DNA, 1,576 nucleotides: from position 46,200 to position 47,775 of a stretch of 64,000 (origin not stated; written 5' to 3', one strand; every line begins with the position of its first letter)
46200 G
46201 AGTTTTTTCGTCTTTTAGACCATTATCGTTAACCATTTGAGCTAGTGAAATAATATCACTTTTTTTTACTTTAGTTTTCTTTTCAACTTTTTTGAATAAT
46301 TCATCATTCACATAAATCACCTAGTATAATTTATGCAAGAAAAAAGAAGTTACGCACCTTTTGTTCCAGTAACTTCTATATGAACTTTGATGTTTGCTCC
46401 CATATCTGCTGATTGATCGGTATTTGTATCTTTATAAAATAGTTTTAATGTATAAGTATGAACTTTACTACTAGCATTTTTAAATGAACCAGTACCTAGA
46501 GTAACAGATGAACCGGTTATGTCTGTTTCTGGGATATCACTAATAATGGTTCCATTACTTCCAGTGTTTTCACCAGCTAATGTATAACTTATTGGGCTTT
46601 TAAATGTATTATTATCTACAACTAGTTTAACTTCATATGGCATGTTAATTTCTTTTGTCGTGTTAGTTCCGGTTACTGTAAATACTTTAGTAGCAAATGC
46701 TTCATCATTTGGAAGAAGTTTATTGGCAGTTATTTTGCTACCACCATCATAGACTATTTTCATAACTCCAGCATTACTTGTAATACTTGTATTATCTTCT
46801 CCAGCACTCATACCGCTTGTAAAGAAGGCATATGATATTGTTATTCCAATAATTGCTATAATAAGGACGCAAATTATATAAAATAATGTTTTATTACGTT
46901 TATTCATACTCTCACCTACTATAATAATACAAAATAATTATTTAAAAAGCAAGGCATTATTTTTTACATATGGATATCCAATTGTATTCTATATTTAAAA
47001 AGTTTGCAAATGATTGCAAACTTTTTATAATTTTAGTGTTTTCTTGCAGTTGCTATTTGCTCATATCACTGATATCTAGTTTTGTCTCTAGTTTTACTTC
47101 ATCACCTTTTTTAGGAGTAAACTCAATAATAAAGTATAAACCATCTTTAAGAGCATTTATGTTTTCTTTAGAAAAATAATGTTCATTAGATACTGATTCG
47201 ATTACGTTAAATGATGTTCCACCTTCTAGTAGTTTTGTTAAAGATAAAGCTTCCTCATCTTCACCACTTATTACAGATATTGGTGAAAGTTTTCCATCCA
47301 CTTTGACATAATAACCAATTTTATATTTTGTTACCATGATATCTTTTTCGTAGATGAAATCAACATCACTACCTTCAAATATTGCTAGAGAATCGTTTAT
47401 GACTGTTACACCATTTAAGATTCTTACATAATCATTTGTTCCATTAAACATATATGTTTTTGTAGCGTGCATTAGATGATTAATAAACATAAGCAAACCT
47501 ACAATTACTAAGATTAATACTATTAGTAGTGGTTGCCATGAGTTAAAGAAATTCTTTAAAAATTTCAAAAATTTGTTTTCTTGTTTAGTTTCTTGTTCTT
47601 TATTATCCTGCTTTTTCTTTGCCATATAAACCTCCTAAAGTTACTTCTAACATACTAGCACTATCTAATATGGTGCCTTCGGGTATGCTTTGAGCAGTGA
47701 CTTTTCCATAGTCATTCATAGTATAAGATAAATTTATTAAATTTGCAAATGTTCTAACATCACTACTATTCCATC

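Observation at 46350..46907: Stand-alone N-module gene is colinear with the first 185 aa of A2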

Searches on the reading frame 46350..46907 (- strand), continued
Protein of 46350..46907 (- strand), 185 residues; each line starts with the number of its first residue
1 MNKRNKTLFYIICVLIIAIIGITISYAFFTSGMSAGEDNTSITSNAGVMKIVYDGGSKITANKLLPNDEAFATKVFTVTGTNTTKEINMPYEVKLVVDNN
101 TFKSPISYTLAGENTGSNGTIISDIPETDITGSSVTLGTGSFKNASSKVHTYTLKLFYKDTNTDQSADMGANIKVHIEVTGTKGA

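Call 51: search_protein_families(library=pfam, proteins=[P0048, P0104, P0063, P0045, P0117, P0158, P0036, P0102, P0100, P0148], max_evalue=0.5)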
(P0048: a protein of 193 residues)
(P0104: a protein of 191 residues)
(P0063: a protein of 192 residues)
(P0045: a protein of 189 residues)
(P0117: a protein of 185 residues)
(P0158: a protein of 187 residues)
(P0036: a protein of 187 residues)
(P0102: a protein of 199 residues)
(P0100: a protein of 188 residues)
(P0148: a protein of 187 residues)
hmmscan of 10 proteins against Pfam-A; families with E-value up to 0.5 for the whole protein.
P0048 (193 aa): 0 families

P0104 (191 aa): 1 family
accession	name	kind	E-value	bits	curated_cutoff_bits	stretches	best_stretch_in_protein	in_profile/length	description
PF12389.13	Peptidase_M73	-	0.0026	18.1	22.5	1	6-93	2-85/196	Camelysin metallo-endopeptidase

P0063 (192 aa): 2 families
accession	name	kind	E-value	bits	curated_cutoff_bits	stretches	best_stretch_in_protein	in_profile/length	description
PF12389.13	Peptidase_M73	-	0.00051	20.4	22.5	1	5-82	5-77/196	Camelysin metallo-endopeptidase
PF20130.4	DUF6520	-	0.0088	16.8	25.4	1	1-50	1-47/83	Family of unknown function (DUF6520)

P0045 (189 aa): 0 families

P0117 (185 aa): 0 families

P0158 (187 aa): 0 families

P0036 (187 aa): 1 family
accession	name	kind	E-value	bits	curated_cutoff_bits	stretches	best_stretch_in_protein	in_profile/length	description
PF20712.2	CyanoTRADDas_TM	-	0.42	11.2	24.3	0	9-46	14-47/68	Cyanobacterial TRADD-N associated 2-Transmembrane domain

P0102 (199 aa): 3 families
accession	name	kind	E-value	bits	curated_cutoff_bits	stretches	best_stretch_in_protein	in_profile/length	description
PF12389.13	Peptidase_M73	-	0.00043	20.6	22.5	1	13-88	4-72/196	Camelysin metallo-endopeptidase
PF20462.4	DUF6715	-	0.065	13.2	27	1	8-45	1-36/192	Domain of unknown function (DUF6715)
PF02493.26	MORN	-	0.076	13.4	22.5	0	134-151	4-21/23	MORN repeat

P0100 (188 aa): 0 families

P0148 (187 aa): 1 family
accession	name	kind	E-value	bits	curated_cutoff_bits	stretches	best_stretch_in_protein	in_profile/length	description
PF12389.13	Peptidase_M73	-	0.044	14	22.5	1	22-69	22-64/196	Camelysin metallo-endopeptidase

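Call 54: find_encoding_contigs(protein=P0015, flank=10000, max_places=2)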
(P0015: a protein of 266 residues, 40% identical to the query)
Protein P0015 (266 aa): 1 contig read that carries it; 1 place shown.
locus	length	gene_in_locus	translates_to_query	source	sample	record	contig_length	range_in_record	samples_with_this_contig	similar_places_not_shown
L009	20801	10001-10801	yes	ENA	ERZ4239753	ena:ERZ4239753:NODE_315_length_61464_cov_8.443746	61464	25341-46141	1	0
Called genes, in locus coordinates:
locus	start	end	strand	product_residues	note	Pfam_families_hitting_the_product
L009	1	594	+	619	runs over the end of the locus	PF17802:SpaA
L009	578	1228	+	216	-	PF04203:Sortase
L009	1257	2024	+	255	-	-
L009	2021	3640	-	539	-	PF04203:Sortase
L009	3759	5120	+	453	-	PF09479:Flg_new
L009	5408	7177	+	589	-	PF07973:tRNA_SAD, PF00587:tRNA-synt_2b, PF03129:HGTP_anticodon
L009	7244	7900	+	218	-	PF04239:DUF421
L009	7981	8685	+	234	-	-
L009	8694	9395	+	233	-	PF02517:Rce1-like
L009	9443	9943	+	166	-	-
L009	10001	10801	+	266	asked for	-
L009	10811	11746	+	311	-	-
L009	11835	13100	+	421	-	PF00919:UPF0004, PF04055:Radical_SAM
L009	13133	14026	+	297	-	-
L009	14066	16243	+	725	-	PF23139:OB_YrrC, PF14490:HHH_RecD2, PF13086:AAA_11 (weak), PF13604:AAA_30, PF01443:Viral_helicase1 (faint), PF13245:AAA_19, PF18335:SH3_13, PF13538:UvrD_C_2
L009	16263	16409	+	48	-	-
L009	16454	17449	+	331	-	PF01594:AI-2E_transport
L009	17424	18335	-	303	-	PF01841:Transglut_core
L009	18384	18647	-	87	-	PF01649:Ribosomal_S20p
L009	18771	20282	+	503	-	-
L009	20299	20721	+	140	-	-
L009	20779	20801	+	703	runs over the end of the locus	-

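Call 55: find_encoding_contigs(protein=P0014, flank=10000, max_places=2)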
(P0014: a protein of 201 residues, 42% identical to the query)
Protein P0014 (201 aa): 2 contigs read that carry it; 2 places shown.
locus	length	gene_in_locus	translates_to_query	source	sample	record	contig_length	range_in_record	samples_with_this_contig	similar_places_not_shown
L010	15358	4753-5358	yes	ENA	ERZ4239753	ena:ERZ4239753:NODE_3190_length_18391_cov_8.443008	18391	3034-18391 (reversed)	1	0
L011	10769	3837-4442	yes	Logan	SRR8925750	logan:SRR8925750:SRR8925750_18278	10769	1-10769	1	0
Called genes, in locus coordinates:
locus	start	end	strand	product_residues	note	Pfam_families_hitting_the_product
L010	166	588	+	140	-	PF07486:Hydrolase_2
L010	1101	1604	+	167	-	PF01595:CNNM (weak)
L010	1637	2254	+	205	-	PF01569:PAP2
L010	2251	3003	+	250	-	PF00106:adh_short, PF08659:KR (weak), PF13561:adh_short_C2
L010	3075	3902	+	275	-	PF02673:BacA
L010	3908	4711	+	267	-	-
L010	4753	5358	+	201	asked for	-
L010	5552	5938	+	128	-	-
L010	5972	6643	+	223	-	PF00106:adh_short, PF01370:Epimerase (weak), PF08659:KR, PF13561:adh_short_C2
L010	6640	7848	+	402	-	PF06838:Met_gamma_lyase, PF01053:Cys_Met_Meta_PP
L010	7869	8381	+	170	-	PF06695:Sm_multidrug_ex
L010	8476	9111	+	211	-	PF01832:Glucosaminidase (weak)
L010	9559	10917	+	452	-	PF12838:Fer4_7 (faint), PF12837:Fer4_6 (faint), PF02906:Fe_hyd_lg_C, PF02256:Fe_hyd_SSU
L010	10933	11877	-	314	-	PF00535:Glycos_transf_2, PF13641:Glyco_tranf_2_3 (weak)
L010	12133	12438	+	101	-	PF00338:Ribosomal_S10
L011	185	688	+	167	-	PF01595:CNNM (weak)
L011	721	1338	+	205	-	PF01569:PAP2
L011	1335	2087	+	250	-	PF00106:adh_short, PF08659:KR (weak), PF13561:adh_short_C2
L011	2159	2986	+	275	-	PF02673:BacA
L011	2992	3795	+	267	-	-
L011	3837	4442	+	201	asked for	-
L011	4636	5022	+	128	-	-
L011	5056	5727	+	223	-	PF00106:adh_short, PF01370:Epimerase (weak), PF08659:KR, PF13561:adh_short_C2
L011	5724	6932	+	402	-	PF06838:Met_gamma_lyase, PF01053:Cys_Met_Meta_PP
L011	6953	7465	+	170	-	PF06695:Sm_multidrug_ex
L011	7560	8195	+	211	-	PF01832:Glucosaminidase (weak)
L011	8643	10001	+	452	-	PF12838:Fer4_7 (faint), PF12837:Fer4_6 (faint), PF02906:Fe_hyd_lg_C, PF02256:Fe_hyd_SSU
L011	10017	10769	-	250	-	?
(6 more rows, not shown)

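Call 61: find_homologous_proteins(query=A4, max_evalue=0.00001)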
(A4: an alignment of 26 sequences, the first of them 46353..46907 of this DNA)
Query A4 (26 sequences) (185 aa, profile of the alignment): 178 proteins with E <= 0.00001 among 3216 candidates; the best 120 are listed.
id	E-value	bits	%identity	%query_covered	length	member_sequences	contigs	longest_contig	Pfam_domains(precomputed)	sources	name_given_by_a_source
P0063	1.0e-65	239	37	96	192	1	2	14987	-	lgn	-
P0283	4.3e-65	237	38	97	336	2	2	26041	-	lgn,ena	-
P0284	7.8e-65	236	40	98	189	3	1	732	-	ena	-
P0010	7.9e-65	236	52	96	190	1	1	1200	-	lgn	-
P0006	1.7e-64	235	79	99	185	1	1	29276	-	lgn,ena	-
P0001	2.7e-64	234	93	100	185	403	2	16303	-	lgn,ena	-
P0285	7.3e-64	233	43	97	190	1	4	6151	-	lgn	-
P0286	9.5e-64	233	42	97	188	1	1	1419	-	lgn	-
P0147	1.5e-63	232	33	97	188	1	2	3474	PF12389.14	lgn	-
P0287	1.8e-63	232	35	96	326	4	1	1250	-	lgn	-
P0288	2.1e-63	232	34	99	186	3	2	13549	-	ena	-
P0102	2.3e-63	231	37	95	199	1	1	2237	-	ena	-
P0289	2.4e-63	231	44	99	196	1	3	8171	-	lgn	-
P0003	2.4e-63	231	89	100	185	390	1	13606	-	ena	-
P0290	2.5e-63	231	44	99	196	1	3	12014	-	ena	-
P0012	3.6e-61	224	46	86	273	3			-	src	-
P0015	3.8e-57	211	40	95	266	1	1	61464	-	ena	-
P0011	9.8e-57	210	43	98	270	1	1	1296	-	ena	-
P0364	1.4e-55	206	38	100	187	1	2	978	PF12389.14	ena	-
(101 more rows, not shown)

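Call 70: predict_structure(alignment_id=A5)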
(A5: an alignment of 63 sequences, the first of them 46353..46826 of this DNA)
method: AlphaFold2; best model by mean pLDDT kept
length: 158 residues; sequences in the alignment: 63
mean_pLDDT: 84.8   pTM: 0.80
mean pLDDT of the five models: 84.8, 82.6, 82.6, 81.6, 80.5
residues with pLDDT >= 90: 90; 70-90: 48; 50-70: 10; < 50: 10
segments of 3 or more residues with pLDDT < 50: 1-10
pLDDT, mean of each block of 10 residues (from residue 1): 35 67 81 88 93 81 92 95 90 93 95 89 95 93 92 76
secondary structure, 60 per line:
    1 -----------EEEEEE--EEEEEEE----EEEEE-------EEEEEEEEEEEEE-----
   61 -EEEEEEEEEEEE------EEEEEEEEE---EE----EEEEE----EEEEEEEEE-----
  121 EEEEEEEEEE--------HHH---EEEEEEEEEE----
elements in order: E12-17 E20-26 E31-35 E43-55 E62-73 E80-88 E98-102 E107-115 E121-130 E145-154

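Call 77: list_cluster_members(proteins=[window:46353-46907:-, window:15297-15854:-, window:7200-7733:-, window:13369-15225:-])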
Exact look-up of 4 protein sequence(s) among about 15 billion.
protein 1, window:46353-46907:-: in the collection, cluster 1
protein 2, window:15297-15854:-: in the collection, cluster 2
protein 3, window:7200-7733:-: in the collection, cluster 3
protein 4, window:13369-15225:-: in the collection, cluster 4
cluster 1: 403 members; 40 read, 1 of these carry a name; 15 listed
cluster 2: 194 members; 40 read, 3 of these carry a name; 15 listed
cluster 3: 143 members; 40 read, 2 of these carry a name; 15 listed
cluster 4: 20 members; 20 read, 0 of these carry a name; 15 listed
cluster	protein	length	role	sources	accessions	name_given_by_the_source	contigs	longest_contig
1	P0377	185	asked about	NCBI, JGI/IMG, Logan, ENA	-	-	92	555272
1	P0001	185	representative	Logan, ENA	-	-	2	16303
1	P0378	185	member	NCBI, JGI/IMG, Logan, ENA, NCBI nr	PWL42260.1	MAG: hypothetical protein DBY43_03655 [Clostridiaceae bacterium]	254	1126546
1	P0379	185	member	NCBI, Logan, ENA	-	-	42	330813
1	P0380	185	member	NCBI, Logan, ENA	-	-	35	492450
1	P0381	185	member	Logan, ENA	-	-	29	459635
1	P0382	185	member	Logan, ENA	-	-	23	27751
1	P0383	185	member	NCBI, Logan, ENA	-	-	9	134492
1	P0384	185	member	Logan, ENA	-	-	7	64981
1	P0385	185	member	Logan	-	-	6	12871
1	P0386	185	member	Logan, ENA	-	-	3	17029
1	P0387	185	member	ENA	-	-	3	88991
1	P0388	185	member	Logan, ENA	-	-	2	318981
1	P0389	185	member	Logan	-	-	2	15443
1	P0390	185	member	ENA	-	-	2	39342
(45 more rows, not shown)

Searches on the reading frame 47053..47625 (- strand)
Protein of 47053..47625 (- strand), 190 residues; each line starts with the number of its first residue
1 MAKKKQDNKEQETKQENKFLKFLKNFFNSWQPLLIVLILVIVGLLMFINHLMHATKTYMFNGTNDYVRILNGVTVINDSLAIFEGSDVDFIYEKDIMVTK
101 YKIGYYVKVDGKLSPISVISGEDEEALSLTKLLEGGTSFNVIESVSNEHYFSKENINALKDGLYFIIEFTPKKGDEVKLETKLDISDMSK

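Call 6: search_protein_families(library=pfam, proteins=[window:47053-47625:-], max_evalue=0.1)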
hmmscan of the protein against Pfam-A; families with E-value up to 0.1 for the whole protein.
window:47053-47625:- (190 aa): 1 family
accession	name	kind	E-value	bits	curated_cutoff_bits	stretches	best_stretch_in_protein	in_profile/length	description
PF20394.4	DUF6688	-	0.069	13.2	26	1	2-48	167-213/248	DUF6688 N-terminal domain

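Call 7: search_protein_families(library=ncbifam, proteins=[window:47053-47625:-], max_evalue=0.1)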
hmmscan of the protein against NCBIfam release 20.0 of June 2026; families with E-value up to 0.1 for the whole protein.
window:47053-47625:- (190 aa): 3 families
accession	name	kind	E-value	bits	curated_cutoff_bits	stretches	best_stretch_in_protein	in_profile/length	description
TIGR01996.1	PTS-II-BC-sucr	equivalog_domain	0.008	14.9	559.3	1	3-65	85-145/461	sucrose-specific PTS transporter subunit IIBC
NF049893.1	spr0155_permease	equivalog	0.02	15.2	120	1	4-88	46-130/165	ABC transporter permease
NF028538.0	PAP2_lipid_A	equivalog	0.032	13.7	275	1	3-74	78-152/234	PAP2 family lipid A phosphatase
